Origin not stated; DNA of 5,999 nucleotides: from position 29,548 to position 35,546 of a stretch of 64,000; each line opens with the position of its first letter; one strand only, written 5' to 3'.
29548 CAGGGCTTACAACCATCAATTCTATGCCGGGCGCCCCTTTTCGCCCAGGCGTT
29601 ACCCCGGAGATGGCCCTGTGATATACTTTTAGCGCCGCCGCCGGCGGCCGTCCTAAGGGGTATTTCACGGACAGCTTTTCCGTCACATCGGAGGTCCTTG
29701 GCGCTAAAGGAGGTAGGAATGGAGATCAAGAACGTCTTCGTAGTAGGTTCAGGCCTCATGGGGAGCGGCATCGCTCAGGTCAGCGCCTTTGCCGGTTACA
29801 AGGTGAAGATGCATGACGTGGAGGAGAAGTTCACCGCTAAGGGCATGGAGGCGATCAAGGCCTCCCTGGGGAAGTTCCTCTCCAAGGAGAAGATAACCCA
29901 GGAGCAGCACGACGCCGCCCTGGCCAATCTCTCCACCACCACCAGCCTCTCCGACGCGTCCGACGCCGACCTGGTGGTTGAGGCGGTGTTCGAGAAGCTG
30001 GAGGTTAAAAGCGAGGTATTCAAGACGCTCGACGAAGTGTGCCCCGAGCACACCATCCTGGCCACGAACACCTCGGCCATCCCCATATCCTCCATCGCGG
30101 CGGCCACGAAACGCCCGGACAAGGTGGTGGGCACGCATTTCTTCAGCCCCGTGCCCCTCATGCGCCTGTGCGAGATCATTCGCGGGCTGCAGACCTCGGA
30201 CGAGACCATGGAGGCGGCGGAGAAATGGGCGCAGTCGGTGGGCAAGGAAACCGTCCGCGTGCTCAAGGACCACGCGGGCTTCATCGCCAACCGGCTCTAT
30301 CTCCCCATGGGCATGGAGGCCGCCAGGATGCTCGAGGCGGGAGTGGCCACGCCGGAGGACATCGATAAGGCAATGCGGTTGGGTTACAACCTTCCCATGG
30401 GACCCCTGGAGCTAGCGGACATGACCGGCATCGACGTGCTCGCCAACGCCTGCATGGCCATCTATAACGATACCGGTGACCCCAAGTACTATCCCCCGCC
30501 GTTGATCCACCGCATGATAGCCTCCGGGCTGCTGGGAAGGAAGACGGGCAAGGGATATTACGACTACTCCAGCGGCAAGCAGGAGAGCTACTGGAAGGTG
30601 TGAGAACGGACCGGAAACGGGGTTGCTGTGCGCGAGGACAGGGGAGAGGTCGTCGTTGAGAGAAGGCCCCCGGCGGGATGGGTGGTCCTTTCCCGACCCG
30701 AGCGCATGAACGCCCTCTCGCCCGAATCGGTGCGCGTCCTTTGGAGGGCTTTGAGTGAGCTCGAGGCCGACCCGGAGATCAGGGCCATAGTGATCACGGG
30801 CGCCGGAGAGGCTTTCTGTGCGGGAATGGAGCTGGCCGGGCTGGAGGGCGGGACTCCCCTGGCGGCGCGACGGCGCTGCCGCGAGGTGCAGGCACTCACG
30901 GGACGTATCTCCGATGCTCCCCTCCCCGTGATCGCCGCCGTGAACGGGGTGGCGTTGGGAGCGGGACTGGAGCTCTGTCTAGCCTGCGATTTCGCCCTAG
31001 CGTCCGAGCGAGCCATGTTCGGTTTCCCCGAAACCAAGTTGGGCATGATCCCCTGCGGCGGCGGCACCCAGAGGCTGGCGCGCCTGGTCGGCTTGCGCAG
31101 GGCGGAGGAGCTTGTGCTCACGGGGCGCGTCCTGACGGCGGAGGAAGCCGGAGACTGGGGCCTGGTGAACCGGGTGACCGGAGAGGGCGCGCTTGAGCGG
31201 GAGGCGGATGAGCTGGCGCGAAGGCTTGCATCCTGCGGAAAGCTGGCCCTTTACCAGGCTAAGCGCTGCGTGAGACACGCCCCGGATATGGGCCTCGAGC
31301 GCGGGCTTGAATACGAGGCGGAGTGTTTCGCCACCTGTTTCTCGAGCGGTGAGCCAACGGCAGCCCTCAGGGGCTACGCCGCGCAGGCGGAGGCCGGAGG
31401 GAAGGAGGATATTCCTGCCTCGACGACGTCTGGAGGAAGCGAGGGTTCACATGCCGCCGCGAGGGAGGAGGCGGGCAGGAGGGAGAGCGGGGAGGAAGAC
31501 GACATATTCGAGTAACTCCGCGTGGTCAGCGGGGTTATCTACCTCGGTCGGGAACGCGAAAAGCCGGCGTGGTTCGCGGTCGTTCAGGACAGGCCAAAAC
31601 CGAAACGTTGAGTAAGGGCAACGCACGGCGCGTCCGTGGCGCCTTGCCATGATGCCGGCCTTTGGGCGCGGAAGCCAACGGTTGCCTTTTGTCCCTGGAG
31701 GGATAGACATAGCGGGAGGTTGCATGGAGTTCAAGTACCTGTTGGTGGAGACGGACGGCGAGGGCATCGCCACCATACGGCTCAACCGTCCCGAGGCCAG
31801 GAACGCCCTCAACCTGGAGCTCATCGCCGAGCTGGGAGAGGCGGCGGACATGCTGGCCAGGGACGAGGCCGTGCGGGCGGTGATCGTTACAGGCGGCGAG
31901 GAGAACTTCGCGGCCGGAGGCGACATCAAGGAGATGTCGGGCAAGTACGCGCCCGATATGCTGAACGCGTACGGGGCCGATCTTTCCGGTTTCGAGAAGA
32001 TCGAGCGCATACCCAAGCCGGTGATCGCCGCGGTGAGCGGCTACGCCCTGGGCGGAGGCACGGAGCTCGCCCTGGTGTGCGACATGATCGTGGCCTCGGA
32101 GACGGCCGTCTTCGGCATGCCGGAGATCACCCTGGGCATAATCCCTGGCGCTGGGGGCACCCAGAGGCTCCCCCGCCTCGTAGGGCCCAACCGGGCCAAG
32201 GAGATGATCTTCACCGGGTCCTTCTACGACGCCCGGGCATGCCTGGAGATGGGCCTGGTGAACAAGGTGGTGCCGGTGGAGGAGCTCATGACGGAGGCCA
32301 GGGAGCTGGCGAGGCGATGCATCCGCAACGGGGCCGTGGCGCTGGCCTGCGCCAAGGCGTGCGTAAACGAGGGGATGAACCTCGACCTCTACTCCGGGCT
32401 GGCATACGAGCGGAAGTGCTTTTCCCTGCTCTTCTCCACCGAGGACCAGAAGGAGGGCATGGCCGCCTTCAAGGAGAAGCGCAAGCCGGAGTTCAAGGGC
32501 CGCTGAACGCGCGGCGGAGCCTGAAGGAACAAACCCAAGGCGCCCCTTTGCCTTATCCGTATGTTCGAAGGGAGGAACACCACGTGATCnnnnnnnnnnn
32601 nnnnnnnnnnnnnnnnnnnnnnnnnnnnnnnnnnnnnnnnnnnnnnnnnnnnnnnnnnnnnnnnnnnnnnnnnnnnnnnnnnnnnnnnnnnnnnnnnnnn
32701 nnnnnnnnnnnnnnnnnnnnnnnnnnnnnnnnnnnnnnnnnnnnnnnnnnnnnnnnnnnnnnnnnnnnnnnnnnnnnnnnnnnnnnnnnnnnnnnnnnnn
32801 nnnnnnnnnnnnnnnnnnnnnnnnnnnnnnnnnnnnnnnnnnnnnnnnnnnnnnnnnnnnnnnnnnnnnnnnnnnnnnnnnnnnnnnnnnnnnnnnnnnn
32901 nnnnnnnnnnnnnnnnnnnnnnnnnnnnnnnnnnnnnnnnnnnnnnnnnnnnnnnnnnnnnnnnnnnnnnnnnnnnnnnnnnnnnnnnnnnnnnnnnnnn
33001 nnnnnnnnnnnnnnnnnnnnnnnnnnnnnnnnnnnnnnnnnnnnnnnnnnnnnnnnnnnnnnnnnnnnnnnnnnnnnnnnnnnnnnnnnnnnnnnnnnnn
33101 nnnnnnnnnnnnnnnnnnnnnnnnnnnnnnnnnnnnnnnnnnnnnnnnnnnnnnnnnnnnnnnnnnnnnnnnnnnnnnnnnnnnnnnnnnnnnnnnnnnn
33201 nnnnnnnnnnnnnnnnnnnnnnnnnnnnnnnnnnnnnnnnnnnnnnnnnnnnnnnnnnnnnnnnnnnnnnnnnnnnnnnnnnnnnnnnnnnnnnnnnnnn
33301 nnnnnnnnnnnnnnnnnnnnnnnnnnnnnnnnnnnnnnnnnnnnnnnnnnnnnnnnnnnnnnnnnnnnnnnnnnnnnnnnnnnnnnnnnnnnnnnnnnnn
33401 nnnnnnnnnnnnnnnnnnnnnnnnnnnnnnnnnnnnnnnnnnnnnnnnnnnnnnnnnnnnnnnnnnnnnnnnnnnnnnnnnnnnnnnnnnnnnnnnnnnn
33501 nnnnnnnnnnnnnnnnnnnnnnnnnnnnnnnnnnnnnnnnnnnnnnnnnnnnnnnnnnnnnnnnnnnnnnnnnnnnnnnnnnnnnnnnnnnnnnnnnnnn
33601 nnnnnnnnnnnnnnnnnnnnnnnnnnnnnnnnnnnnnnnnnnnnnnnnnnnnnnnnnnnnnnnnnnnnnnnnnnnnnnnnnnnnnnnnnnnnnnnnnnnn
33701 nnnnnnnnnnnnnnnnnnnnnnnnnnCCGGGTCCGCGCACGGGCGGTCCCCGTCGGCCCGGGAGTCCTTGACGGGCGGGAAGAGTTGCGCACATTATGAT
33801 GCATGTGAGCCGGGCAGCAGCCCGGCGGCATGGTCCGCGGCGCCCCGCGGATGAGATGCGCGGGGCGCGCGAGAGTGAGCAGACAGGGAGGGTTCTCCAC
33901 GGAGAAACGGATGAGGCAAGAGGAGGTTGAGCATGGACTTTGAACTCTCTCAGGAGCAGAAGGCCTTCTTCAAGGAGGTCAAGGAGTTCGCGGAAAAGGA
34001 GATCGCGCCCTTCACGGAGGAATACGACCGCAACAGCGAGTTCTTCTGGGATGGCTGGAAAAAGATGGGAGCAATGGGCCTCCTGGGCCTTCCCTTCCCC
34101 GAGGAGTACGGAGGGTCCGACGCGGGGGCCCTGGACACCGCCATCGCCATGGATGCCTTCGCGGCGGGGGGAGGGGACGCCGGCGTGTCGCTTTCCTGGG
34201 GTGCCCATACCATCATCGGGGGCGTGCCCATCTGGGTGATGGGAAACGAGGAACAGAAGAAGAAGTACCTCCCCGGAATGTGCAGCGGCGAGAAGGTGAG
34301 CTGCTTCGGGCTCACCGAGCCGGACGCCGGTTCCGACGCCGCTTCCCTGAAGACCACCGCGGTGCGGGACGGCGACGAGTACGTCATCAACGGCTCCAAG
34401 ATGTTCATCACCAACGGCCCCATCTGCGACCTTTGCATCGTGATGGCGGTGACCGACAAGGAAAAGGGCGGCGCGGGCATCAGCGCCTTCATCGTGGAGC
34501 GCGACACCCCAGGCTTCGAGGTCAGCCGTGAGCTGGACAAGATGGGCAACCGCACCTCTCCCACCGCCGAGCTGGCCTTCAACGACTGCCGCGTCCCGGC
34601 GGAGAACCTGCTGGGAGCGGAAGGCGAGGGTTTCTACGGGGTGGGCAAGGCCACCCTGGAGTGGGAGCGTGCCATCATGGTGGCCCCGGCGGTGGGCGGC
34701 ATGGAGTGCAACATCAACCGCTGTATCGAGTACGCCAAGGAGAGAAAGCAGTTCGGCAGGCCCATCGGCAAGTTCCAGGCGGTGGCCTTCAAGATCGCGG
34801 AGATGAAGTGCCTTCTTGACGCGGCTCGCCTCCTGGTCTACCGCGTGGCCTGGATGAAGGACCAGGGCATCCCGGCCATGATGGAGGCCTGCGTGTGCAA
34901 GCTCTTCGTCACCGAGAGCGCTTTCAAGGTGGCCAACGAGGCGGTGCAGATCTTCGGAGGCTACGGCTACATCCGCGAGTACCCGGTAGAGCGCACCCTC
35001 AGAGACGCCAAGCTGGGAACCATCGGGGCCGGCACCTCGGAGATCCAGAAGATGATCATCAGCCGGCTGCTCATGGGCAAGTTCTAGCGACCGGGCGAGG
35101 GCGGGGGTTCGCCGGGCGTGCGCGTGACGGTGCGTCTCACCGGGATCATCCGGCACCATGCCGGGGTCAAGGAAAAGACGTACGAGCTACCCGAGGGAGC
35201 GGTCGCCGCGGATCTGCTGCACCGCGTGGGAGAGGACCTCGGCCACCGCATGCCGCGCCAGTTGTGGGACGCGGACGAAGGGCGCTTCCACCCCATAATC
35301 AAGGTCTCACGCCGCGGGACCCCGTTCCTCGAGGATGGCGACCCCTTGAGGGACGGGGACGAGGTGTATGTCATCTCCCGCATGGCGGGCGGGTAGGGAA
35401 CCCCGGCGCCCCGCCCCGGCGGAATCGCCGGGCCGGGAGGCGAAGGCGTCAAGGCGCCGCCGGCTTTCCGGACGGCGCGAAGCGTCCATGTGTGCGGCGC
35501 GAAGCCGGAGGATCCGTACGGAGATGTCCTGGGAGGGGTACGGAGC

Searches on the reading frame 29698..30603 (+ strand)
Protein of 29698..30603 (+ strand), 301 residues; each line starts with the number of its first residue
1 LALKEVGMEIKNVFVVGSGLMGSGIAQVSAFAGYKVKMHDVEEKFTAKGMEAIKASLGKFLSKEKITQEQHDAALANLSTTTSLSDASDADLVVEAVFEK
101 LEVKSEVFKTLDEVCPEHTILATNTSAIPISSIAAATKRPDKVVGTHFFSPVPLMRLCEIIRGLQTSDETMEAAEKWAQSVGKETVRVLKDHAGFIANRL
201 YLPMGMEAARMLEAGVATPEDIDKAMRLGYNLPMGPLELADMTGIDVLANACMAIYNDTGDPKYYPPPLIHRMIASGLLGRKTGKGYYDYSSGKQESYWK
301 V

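Call 10: search_protein_families(library=pfam, proteins=[window:29698-30603:+], max_evalue=0.0001)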
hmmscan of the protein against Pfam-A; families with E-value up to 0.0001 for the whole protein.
window:29698-30603:+ (301 aa): 2 families
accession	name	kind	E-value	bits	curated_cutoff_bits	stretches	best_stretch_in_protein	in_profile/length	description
PF02737.24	3HCDH_N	-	1.3e-66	224.4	22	1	12-191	1-179/180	3-hydroxyacyl-CoA dehydrogenase, NAD binding domain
PF00725.27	3HCDH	-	1.3e-32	112.6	22.1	1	194-290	1-97/97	3-hydroxyacyl-CoA dehydrogenase, C-terminal domain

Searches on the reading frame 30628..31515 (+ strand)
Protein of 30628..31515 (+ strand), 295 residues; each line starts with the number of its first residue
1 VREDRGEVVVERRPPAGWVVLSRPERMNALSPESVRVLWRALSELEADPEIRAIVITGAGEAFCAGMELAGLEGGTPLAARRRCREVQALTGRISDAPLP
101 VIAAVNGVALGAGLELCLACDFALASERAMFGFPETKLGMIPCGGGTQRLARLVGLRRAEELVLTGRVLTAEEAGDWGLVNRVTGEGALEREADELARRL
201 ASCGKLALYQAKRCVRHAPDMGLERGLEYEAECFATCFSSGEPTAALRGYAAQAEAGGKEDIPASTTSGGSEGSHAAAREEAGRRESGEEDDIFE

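Call 10: search_protein_families(library=pfam, proteins=[window:30628-31515:+], max_evalue=0.0001)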
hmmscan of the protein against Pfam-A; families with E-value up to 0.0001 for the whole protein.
window:30628-31515:+ (295 aa): 2 families
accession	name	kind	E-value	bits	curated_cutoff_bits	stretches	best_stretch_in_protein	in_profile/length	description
PF00378.25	ECH_1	-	6e-58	196.6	27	1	19-250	9-240/251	Enoyl-CoA hydratase/isomerase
PF16113.10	ECH_2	-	7e-32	111.7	27.2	1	17-241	2-229/335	Enoyl-CoA hydratase/isomerase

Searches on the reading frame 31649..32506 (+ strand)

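Call 10: search_protein_families(library=pfam, proteins=[window:31649-32506:+], max_evalue=0.0001)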
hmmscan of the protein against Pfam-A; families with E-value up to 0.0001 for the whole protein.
window:31649-32506:+ (285 aa): 2 families
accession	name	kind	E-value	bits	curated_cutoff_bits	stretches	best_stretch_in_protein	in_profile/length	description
PF00378.25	ECH_1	-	1.5e-75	254.2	27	1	37-284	3-250/251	Enoyl-CoA hydratase/isomerase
PF16113.10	ECH_2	-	9.5e-36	124.4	27.2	1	41-277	2-241/335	Enoyl-CoA hydratase/isomerase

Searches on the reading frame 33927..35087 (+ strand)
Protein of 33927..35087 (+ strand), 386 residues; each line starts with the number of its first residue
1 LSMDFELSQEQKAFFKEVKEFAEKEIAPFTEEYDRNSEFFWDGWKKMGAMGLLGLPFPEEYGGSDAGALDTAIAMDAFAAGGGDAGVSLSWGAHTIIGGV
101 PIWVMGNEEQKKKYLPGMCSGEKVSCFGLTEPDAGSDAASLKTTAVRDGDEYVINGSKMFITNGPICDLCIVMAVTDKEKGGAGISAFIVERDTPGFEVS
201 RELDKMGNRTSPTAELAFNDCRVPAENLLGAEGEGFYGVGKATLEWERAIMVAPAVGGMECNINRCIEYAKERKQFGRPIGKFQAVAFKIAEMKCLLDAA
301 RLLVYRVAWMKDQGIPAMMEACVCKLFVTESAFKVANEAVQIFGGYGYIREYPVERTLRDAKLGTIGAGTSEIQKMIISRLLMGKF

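Call 10: search_protein_families(library=pfam, proteins=[window:33927-35087:+], max_evalue=0.0001)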
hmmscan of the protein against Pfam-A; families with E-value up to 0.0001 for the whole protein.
window:33927-35087:+ (386 aa): 4 families
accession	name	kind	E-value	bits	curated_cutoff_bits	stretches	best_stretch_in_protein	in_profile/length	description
PF00441.29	Acyl-CoA_dh_1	-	2.6e-49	167.6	22.4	1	233-381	1-148/150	Acyl-CoA dehydrogenase, C-terminal domain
PF02771.21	Acyl-CoA_dh_N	-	3e-35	121.4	22.9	1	8-122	1-113/113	Acyl-CoA dehydrogenase, N-terminal domain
PF02770.24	Acyl-CoA_dh_M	-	5.3e-32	110.3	33.3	1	126-221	1-97/97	Acyl-CoA dehydrogenase, middle domain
PF08028.16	Acyl-CoA_dh_2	-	2.8e-18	66.9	22.7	1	250-366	2-128/134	Acyl-CoA dehydrogenase, C-terminal domain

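Call 32: search_protein_families(library=ncbifam, proteins=[window:33927-35087:+], max_evalue=0.001)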
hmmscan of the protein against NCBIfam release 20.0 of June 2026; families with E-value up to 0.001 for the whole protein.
window:33927-35087:+ (386 aa): 22 families
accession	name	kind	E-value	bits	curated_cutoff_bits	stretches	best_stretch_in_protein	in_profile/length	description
NF042972.1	AcrlCoAredClosAcrC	equivalog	4.6e-123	410.6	640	1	3-383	1-377/378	acryloyl-CoA reductase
NF053553.1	prodigi_MBC_PigA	equivalog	3.2e-106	355.7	500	1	3-382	1-379/381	prodigiosin MBC biosynthesis dehydrogenase PigA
NF045652.1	ProlPCPDhRedW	equivalog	8.5e-103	344.1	650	1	10-382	3-373/376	L-prolyl-[peptidyl-carrier protein] dehydrogenase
NF045552.1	GlutCoADH_Des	equivalog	4.7e-95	319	470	1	3-379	1-376/387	glutaryl-CoA dehydrogenase Acd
NF058590.1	AcCoDHFadEBacil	equivalog_domain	7.3e-94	315.4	600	1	6-385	20-413/586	acyl-CoA dehydrogenase FadE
NF043006.1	CyhCrbnylCoADH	equivalog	1e-85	288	650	1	8-383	5-376/380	cyclohexane-1-carbonyl-CoA dehydrogenase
NF042439.1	SulpropCoADesulf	equivalog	2.3e-78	263.6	600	1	17-383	3-371/379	3-sulfinopropanoyl-CoA desulfinase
TIGR03207.1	cyc_hxne_CoA_dh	equivalog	7.5e-69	232.2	575.35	1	7-380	1-369/372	cyclohexanecarboxyl-CoA dehydrogenase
NF008997.0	PRK12341.1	equivalog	3.4e-68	230.4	537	1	3-384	1-378/382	acyl-CoA dehydrogenase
NF002885.1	PRK03354.1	equivalog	1.8e-58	198.4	540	1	3-381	1-372/378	crotonobetainyl-CoA dehydrogenase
NF052270.1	Staph_DH_FadE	equivalog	1.4e-50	172.3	600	1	6-385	20-396/400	acyl-CoA dehydrogenase FadE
TIGR03203.1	pimD_small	equivalog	1.6e-38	132.8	652.7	1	4-355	1-349/378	pimeloyl-CoA dehydrogenase small subunit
NF007000.1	PRK09463.1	subfamily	2.7e-32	112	600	1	6-348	42-398/726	acyl-CoA dehydrogenase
TIGR03204.1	pimC_large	equivalog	1.5e-31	109.6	623.85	1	4-308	1-302/395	pimeloyl-CoA dehydrogenase large subunit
NF009586.0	PRK13026.1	subfamily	2.6e-28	98.8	608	1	6-347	77-432/777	acyl-CoA dehydrogenase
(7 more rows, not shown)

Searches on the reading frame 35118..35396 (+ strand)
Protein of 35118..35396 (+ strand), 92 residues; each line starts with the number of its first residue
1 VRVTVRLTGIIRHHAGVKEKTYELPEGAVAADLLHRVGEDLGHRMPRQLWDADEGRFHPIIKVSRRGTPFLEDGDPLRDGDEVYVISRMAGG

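Call 10: search_protein_families(library=pfam, proteins=[window:35118-35396:+], max_evalue=0.0001)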
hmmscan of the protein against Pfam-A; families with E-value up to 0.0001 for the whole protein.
window:35118-35396:+ (92 aa): 0 families

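Call 26: search_protein_families(library=pfam, proteins=[window:35118-35396:+], max_evalue=1)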
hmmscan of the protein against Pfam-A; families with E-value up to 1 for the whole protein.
window:35118-35396:+ (92 aa): 2 families
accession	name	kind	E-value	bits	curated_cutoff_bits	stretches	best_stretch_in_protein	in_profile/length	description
PF02597.26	ThiS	-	0.00067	20.6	22.5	1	5-92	1-76/76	ThiS family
PF02824.27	TGS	-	0.065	13.7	22.2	1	20-45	9-34/60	TGS domain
